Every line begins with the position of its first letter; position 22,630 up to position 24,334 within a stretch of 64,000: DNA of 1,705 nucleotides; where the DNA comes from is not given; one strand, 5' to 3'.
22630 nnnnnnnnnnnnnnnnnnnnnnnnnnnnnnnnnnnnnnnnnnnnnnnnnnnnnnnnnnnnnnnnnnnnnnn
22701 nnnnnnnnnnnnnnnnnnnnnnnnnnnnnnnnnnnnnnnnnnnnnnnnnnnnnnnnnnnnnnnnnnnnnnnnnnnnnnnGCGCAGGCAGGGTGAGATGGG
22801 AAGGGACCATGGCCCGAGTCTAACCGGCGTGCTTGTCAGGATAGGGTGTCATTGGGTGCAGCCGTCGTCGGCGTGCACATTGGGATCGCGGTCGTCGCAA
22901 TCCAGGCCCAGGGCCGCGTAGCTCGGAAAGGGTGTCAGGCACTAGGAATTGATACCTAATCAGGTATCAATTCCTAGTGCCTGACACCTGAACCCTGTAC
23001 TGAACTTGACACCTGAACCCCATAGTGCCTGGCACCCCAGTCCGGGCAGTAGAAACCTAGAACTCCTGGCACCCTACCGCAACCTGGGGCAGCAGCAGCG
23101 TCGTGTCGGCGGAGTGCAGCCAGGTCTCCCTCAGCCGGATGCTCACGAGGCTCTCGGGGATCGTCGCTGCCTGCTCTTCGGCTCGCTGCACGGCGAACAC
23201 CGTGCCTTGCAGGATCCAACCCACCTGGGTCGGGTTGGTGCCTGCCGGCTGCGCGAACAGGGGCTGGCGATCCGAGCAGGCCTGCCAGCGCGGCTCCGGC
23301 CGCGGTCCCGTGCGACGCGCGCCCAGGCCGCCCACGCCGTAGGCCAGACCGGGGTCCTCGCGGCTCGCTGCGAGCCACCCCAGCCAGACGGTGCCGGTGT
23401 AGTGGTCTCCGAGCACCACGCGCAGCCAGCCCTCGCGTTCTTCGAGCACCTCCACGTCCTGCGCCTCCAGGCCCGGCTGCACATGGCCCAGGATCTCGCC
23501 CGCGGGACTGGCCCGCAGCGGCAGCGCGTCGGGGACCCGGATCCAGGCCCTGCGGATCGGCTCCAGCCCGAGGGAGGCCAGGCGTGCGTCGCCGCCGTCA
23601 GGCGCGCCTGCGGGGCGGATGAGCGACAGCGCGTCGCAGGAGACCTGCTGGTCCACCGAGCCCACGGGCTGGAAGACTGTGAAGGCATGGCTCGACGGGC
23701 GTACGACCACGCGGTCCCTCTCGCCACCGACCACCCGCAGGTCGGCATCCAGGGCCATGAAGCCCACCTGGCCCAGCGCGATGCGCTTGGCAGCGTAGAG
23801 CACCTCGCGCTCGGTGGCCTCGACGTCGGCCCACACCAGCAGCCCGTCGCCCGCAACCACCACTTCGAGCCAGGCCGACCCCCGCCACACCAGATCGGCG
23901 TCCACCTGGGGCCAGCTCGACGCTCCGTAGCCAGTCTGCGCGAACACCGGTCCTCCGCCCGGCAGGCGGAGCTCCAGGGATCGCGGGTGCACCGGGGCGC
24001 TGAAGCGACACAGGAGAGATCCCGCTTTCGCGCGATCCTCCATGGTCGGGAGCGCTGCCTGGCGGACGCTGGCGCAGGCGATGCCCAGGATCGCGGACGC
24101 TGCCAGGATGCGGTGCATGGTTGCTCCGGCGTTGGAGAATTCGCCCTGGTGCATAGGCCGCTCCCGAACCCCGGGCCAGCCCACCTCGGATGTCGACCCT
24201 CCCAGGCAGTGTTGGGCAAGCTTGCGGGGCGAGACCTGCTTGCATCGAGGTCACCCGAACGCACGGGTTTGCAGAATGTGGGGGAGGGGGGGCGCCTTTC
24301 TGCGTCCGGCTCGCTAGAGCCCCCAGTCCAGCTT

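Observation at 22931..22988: Perfect 27-bp AT-rich inverted repeat upstream of the DUF3604 gene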

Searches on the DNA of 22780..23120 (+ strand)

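Call 54: search_dna_similar(query=window:22925-22995:+, collection=plasmids, mode=distant, max_evalue=1, max_rows=20)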
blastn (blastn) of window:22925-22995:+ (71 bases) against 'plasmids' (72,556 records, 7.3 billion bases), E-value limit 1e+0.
No match.

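Call 55: search_dna_similar(query=window:22925-22995:+, collection=phages, mode=distant, max_evalue=1, max_rows=20)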
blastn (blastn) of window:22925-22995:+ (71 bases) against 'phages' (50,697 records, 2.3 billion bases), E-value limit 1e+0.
No match.
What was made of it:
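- On MITE: There were no hits in the plasmid or phage collections (calls 54, 55).
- No match was found to plasmid or phage records (calls 54, 55).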

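Call 56: build_rna_model(alignment_id=A1, structure=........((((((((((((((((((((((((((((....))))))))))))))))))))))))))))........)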
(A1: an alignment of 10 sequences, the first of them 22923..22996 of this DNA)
Model R1 built from alignment A1 (10 sequences, 76 columns); structure: as given.
model positions 75; base pairs 28; branch points 0; effective number of sequences 2.55; information 0.753 bits per position. Calibrated on 0.2 Mb of random sequence (short: E-values are rough).
structure used (alignment columns):
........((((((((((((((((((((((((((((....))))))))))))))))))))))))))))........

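Call 57: search_with_rna_model(model_id=R1, sources=[window, L001, L002, L003, L008, L009, L010, L011, L012, L013, L015, L016, L017, L018, L019, L022, L024, L026, L028, L029], max_evalue=1)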
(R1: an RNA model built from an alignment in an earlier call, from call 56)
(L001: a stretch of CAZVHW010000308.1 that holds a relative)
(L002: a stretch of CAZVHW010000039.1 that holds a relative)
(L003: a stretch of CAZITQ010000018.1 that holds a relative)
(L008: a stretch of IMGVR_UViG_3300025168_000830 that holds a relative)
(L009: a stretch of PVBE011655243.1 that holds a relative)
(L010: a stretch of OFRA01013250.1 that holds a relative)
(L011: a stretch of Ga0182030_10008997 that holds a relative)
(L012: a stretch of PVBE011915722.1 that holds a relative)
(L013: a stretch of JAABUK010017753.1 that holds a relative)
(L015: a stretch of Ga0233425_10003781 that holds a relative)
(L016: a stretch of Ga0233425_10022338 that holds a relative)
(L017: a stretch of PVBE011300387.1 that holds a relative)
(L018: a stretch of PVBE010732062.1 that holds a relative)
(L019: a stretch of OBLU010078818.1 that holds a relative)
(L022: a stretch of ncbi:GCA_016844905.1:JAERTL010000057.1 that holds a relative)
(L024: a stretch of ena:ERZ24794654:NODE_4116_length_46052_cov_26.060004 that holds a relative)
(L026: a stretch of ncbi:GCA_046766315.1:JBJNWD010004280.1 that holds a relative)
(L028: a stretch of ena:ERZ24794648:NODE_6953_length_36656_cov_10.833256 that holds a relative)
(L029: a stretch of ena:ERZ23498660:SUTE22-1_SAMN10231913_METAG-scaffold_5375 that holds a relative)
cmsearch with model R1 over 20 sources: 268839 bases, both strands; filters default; matches with E-value up to 1: 32.
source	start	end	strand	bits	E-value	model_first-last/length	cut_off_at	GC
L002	1255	1329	+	88.2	1.4e-21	1-75/75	no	0.47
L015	6843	6918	+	86.5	4.3e-21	1-75/75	no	0.47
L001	3212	3286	+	86.2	5e-21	1-75/75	no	0.45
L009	4711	4785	-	86.2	5e-21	1-75/75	no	0.45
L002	1255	1329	-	85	1.1e-20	1-75/75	no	0.47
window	22923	22996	+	84.5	1.5e-20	1-75/75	no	0.47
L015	6843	6918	-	81.5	1e-19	1-75/75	no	0.47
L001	3212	3286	-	80.4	2e-19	1-75/75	no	0.45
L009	4711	4785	+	80.4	2e-19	1-75/75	no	0.45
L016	3803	3875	-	79.6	3.4e-19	1-75/75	no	0.48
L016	3803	3875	+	79.6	3.4e-19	1-75/75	no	0.48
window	22923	22996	-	79.3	4.1e-19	1-75/75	no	0.47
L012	273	348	+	79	4.9e-19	1-75/75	no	0.49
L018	217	289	+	71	8.3e-17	1-75/75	no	0.44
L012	273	348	-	70.4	1.2e-16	1-75/75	no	0.49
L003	4035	4108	+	69.4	2.3e-16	1-75/75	no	0.42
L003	4125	4196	+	66.5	1.4e-15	1-75/75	no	0.49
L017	152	224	+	59.5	1.3e-13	1-75/75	no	0.55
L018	217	289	-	57.8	3.8e-13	1-75/75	no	0.44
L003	4035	4108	-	51.6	2e-11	1-75/75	no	0.42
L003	4125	4196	-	46.9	4e-10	1-75/75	no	0.49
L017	152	224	-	41.3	1.4e-08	1-75/75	no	0.55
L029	1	35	-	30.6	1.3e-05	1-35/75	3'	0.49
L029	1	35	+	26.3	0.00021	41-75/75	5'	0.49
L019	647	706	+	23.5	0.0012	1-75/75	no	0.53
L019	647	706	-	22.8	0.002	1-75/75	no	0.53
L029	2326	2388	-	18.1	0.038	1-75/75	no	0.56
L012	365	428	-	17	0.08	1-75/75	no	0.59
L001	3114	3173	+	16.4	0.11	1-75/75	no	0.52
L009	4824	4883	-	16.4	0.11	1-75/75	no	0.52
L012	365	428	+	14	0.51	1-75/75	no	0.59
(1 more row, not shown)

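Call 67: search_rna_families(source=window, start=22780, end=23120, threshold=evalue, max_evalue=5)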
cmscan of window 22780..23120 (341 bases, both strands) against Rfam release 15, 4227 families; matches with E-value up to 5: 19.
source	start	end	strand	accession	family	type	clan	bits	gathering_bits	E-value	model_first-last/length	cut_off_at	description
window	22929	22989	-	RF04066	mir-1256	Gene; miRNA;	-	35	70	6.2e-06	1-70/70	no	mir-1256 microRNA precursor family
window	22928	22996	-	RF01013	mir-577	Gene; miRNA;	-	34.1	100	8.1e-05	1-86/86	no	mir-577 microRNA precursor family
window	22931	22988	-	RF03703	mir-3622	Gene; miRNA;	-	33.3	78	0.00018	1-84/84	no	mir-3622 microRNA precursor family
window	22931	22988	+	RF03703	mir-3622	Gene; miRNA;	-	32.3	78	0.00033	1-84/84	no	mir-3622 microRNA precursor family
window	22924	22996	-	RF00858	mir-306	Gene; miRNA;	-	32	52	1.5e-05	1-81/81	no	mir-306 microRNA precursor family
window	22922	22992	+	RF03349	mir-3151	Gene; miRNA;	-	31.6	83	0.0011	1-85/85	no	mir-3151 microRNA precursor family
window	22931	22988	-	RF00883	MIR820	Gene; miRNA;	-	31.6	196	0.0014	1-191/191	no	MIR820 microRNA precursor family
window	22928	22991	+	RF04085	mir-1271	Gene; miRNA;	-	30.2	80.5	5.2e-05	1-77/77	no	mir-1271 microRNA precursor family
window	22929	22990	-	RF03238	mir-1542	Gene; miRNA;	-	28.7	70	0.00044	1-72/72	no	mir-1542 microRNA precursor family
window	22929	22990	+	RF03238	mir-1542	Gene; miRNA;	-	27.4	70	0.001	1-72/72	no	mir-1542 microRNA precursor family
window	22938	22982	+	RF00673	mir-217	Gene; miRNA;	-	23.4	70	0.06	23-74/93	no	mir-217 microRNA precursor family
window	22916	23002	+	RF01941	MIR1223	Gene; miRNA;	-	22.9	77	0.0047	1-102/102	no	MIR1223 microRNA precursor family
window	22930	22989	-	RF01919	mir-1419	Gene; miRNA;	-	21.2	62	0.047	1-87/87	no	mir-1419 microRNA precursor family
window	22930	22988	-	RF00713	mir-239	Gene; miRNA;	-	21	49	0.04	1-74/74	no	mir-239 microRNA precursor family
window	22917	23001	-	RF03458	mir-766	Gene; miRNA;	-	20.5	110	0.036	1-108/108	no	mir-766 microRNA precursor family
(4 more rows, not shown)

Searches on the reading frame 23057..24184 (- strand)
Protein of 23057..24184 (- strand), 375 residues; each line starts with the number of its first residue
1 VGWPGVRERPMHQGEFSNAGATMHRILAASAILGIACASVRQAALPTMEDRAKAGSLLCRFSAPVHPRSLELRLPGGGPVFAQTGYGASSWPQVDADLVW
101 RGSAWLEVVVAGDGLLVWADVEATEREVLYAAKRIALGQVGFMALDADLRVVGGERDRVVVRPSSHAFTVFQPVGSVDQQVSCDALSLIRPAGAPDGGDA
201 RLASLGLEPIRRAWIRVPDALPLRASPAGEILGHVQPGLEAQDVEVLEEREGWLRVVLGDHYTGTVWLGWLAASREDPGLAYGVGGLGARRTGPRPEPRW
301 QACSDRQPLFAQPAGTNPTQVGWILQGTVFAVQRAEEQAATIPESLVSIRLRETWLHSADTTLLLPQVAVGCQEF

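Call 11: search_protein_families(library=pfam, proteins=[window:23057-24184:-])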
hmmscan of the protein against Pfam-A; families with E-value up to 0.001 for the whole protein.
window:23057-24184:- (375 aa): 1 family
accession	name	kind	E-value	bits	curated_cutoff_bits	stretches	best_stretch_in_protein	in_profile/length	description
PF08239.17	SH3_3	-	9.7e-05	22.9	27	0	220-273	2-50/54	Bacterial SH3 domain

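Call 36: search_protein_families(library=ncbifam, proteins=[window:23057-24184:-], max_evalue=0.00001)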
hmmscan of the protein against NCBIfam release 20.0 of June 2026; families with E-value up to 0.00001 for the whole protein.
window:23057-24184:- (375 aa): 0 families

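Call 48: find_encoding_contigs(protein=window:23057-24184:-, flank=3000, max_places=8)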
Protein window:23057-24184:- (375 aa): no gene with exactly this product is on record in the collection.

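Call 58: find_homologous_proteins(query=window:23057-24184:-, max_evalue=1e-20)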
Query window:23057-24184:- (375 aa): 2 proteins with E <= 1e-20 among 8000 candidates.
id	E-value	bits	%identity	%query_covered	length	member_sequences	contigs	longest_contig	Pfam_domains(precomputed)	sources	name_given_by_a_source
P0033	5.1e-240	814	100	97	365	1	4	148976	-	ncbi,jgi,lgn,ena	-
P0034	6.1e-129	449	59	91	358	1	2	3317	-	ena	-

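Call 59: find_encoding_contigs(protein=P0034, flank=3000, max_places=3)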
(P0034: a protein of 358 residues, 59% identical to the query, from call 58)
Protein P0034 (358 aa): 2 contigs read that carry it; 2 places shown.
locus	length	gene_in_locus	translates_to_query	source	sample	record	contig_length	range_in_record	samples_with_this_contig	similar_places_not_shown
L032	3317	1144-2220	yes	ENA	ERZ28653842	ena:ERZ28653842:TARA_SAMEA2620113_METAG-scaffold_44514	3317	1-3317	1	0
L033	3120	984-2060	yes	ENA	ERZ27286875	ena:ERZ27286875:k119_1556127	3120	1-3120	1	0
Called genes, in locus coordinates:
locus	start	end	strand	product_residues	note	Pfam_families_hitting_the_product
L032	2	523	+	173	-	?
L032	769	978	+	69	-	-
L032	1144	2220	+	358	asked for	-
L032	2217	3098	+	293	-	PF02317:Octopine_DH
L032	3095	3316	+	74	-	?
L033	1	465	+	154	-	?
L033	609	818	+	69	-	-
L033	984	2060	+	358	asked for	-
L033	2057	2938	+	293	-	PF02317:Octopine_DH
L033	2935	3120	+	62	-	?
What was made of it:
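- Tried and rejected: The only homologue of the upstream gene (59% identity) overlaps its next gene, so there is no spacer to compare (calls 58, 59).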

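Call 60: find_encoding_contigs(protein=P0033, flank=1500, max_places=8)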
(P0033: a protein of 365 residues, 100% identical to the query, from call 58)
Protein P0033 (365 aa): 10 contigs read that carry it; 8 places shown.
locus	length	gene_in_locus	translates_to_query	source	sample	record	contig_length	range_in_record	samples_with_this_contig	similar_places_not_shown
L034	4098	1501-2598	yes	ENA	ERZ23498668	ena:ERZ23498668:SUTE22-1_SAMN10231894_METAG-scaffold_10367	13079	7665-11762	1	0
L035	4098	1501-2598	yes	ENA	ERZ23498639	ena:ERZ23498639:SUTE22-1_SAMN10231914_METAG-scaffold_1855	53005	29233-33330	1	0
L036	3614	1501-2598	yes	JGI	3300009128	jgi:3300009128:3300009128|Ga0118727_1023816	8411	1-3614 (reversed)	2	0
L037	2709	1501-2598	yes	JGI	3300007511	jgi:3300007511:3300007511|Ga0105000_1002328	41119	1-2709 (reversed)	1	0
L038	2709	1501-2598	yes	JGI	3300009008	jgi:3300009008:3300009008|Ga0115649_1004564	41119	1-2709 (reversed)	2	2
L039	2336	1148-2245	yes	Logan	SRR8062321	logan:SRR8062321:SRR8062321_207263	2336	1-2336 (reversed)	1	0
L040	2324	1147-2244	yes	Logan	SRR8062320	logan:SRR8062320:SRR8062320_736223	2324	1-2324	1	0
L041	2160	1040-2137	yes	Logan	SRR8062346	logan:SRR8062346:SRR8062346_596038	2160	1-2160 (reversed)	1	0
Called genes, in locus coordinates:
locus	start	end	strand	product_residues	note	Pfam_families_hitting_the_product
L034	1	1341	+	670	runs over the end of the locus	-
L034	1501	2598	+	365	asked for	-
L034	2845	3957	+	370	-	-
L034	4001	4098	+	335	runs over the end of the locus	PF12228:DUF3604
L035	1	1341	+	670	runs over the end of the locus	-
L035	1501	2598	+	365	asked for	-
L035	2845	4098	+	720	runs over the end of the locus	PF12228:DUF3604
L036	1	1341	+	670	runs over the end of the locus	-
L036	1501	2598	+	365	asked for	-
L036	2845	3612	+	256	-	?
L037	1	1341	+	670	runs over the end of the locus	-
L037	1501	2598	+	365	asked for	-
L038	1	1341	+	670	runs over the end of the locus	-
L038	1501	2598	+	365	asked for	-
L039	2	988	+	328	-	?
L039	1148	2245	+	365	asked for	-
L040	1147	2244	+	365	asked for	-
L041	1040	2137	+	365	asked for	-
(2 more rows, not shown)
